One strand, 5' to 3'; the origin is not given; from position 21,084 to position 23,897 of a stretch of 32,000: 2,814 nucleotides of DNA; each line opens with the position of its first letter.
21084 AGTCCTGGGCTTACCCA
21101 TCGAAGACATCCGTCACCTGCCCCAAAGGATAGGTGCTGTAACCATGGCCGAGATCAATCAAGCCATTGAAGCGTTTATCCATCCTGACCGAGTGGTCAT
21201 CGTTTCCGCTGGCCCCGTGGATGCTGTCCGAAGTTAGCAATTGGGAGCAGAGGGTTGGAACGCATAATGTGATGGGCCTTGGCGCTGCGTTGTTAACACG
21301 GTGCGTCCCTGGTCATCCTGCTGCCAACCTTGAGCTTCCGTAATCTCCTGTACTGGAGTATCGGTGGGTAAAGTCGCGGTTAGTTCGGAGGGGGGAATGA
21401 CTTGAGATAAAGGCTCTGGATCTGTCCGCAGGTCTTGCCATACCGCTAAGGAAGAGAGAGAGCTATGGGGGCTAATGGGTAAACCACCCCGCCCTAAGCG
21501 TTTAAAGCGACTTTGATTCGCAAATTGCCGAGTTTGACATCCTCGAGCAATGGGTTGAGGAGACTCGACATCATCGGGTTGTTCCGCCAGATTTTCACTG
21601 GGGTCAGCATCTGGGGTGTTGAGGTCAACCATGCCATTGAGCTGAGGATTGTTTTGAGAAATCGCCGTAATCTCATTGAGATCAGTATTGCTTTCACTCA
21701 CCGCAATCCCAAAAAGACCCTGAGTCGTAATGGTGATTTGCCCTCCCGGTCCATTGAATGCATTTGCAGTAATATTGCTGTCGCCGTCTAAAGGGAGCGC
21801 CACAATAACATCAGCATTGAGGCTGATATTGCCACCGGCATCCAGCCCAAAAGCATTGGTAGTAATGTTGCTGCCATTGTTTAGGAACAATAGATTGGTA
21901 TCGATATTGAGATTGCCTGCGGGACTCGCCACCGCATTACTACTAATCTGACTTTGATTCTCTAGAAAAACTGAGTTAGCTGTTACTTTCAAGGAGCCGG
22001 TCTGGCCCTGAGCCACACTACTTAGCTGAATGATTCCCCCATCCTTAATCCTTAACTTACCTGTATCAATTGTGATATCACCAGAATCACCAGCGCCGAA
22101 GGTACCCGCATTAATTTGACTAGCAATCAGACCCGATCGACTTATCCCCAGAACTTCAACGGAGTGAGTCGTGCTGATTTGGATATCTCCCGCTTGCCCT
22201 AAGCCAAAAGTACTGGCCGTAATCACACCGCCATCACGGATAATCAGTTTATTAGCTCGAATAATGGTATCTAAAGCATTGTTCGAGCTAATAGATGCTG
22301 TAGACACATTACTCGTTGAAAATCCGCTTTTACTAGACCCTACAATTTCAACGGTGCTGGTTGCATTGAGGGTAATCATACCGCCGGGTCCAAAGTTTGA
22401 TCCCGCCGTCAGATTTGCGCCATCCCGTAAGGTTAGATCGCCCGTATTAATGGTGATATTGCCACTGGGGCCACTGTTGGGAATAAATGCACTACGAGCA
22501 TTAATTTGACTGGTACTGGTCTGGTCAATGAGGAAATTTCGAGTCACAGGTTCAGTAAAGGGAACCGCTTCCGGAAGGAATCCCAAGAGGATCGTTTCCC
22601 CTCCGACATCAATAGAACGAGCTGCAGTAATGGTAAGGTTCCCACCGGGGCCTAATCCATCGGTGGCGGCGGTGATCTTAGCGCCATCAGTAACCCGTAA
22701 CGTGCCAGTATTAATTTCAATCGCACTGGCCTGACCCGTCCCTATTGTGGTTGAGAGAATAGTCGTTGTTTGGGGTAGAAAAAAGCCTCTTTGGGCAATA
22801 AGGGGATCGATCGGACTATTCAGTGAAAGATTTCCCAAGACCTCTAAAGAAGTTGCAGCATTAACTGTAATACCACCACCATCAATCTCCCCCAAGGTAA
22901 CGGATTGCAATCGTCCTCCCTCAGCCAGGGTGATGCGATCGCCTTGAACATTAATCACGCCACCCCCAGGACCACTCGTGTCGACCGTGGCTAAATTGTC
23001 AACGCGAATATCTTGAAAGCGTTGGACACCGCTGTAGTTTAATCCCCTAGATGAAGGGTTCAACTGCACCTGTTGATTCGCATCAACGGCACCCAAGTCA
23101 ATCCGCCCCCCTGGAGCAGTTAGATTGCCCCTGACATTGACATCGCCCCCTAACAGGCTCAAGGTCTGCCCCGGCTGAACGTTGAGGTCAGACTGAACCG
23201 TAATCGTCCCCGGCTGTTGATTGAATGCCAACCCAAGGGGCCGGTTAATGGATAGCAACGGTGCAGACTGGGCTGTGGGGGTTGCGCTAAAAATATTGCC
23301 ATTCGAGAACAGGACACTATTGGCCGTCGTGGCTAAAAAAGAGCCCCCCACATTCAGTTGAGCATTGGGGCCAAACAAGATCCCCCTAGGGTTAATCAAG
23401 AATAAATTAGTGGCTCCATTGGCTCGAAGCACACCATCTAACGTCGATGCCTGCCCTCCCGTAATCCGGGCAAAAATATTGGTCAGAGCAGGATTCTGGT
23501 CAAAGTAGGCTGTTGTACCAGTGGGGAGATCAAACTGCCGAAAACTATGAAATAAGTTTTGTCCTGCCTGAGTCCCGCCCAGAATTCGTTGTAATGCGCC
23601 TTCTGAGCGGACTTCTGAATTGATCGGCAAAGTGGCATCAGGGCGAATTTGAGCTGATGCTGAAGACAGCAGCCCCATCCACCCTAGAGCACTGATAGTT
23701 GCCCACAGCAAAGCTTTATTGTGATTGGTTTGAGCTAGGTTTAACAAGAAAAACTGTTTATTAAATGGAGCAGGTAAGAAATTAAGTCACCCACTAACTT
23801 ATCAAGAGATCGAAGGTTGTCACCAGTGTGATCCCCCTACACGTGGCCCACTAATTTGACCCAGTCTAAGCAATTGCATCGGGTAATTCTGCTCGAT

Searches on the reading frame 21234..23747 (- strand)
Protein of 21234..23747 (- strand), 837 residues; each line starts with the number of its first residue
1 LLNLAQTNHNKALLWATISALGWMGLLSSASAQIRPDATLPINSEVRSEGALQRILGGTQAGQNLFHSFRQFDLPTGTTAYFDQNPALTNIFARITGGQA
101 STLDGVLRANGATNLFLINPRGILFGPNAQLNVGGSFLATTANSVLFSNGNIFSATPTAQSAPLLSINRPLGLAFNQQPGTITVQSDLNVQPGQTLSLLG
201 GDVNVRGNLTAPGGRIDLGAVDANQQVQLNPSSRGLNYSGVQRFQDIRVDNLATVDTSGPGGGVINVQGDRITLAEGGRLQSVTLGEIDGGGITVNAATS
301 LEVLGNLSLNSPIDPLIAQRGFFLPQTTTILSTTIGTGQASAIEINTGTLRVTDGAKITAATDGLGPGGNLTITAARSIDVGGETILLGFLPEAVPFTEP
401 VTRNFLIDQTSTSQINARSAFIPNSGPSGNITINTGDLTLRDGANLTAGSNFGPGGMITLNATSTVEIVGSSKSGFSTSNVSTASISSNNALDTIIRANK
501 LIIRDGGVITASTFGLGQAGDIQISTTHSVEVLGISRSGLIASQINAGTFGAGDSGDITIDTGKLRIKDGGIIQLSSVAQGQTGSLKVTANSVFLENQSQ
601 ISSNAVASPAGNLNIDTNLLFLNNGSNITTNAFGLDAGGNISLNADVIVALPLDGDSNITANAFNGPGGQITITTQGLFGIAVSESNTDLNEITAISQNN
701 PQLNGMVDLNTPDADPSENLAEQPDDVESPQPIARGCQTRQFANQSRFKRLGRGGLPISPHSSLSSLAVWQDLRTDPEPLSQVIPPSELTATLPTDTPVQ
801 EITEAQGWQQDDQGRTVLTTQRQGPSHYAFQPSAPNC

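Call 12: search_protein_families(library=pfam, proteins=[window:21234-23747:-], max_evalue=0.001)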
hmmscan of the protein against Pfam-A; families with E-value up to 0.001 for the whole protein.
window:21234-23747:- (837 aa): 1 family
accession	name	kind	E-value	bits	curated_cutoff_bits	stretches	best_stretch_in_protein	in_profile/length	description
PF05860.19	TPS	-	4e-55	187.9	33.5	1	32-266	1-251/252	TPS secretion domain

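Call 71: search_protein_families(library=ncbifam, proteins=[window:21234-23747:-], max_evalue=0.01)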
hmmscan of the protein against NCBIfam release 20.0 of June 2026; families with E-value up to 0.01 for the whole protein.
window:21234-23747:- (837 aa): 1 family
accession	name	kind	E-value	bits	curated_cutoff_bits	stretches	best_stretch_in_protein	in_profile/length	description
TIGR01901.1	adhes_NPXG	domain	5e-25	87.2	29.1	1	66-144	1-79/79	filamentous hemagglutinin N-terminal domain-containing protein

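Call 72: search_protein_families(library=padloc, proteins=[window:21234-23747:-], max_evalue=0.01)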
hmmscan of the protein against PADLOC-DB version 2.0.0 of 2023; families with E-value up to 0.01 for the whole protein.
window:21234-23747:- (837 aa): 0 families
